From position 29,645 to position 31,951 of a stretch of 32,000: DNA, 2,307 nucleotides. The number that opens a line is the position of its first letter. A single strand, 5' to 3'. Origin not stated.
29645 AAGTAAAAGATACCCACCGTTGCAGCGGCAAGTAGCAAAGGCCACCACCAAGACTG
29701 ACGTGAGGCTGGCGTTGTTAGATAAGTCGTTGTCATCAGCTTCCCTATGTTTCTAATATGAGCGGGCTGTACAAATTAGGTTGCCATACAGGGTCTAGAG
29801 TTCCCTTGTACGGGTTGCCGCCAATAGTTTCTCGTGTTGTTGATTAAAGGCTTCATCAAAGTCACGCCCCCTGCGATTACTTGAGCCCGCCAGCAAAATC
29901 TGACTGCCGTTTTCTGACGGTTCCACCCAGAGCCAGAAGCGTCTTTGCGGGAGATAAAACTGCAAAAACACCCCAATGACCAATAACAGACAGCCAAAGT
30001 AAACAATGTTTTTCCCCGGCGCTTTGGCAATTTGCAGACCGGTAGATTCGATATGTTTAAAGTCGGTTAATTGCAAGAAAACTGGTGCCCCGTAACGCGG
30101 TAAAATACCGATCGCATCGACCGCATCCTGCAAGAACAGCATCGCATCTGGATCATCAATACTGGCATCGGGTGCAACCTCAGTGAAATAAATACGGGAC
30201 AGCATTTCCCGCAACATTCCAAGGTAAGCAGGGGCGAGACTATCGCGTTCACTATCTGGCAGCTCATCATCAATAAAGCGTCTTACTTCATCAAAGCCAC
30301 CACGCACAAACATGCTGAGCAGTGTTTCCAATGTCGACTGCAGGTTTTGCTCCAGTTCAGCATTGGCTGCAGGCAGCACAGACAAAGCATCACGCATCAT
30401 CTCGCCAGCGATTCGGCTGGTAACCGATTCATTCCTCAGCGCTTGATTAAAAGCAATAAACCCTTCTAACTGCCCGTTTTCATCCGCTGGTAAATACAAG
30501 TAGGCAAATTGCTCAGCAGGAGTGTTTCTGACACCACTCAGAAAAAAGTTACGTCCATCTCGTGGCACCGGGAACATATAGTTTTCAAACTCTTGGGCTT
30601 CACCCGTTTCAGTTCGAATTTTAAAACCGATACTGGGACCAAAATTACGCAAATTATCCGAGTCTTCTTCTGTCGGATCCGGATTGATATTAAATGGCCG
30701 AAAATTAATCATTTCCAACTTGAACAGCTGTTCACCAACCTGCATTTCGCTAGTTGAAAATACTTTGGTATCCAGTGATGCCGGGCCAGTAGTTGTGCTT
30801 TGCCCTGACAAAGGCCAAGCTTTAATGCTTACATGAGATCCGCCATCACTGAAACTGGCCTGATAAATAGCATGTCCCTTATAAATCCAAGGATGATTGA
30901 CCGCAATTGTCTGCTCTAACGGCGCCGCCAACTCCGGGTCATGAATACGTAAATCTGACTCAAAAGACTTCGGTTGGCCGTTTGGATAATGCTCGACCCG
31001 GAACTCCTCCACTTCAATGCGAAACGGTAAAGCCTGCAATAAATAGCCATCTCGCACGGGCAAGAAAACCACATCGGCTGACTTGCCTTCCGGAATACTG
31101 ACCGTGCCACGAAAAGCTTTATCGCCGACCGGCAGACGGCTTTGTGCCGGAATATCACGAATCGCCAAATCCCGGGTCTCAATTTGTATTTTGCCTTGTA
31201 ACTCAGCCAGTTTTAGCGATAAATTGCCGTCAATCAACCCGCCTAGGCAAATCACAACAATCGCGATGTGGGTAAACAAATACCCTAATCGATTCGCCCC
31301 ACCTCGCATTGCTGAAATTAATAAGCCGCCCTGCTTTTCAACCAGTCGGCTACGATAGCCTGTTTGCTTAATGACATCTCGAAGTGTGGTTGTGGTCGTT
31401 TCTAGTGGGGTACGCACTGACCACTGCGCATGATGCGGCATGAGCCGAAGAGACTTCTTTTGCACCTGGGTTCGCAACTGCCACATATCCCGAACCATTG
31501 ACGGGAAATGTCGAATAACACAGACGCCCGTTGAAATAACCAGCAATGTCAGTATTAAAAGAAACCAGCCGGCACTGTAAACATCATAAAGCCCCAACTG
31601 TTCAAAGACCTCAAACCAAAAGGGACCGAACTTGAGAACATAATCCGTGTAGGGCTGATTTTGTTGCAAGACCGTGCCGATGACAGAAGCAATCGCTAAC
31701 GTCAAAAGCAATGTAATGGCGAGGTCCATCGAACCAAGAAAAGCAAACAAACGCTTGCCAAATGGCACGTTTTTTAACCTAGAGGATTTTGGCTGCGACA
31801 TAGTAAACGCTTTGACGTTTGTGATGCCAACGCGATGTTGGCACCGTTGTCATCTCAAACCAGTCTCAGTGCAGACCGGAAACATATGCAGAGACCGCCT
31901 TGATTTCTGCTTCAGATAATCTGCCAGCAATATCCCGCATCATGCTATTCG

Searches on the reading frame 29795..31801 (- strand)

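Call 25: search_protein_families(library=pfam, proteins=[window:29795-31801:-], max_evalue=0.00001)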
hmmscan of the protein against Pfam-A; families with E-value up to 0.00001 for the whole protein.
window:29795-31801:- (668 aa): 1 family
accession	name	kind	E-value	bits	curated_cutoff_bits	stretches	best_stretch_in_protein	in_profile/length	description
PF05140.19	ResB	-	1.5e-141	473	24.6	1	25-653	1-486/486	ResB-like family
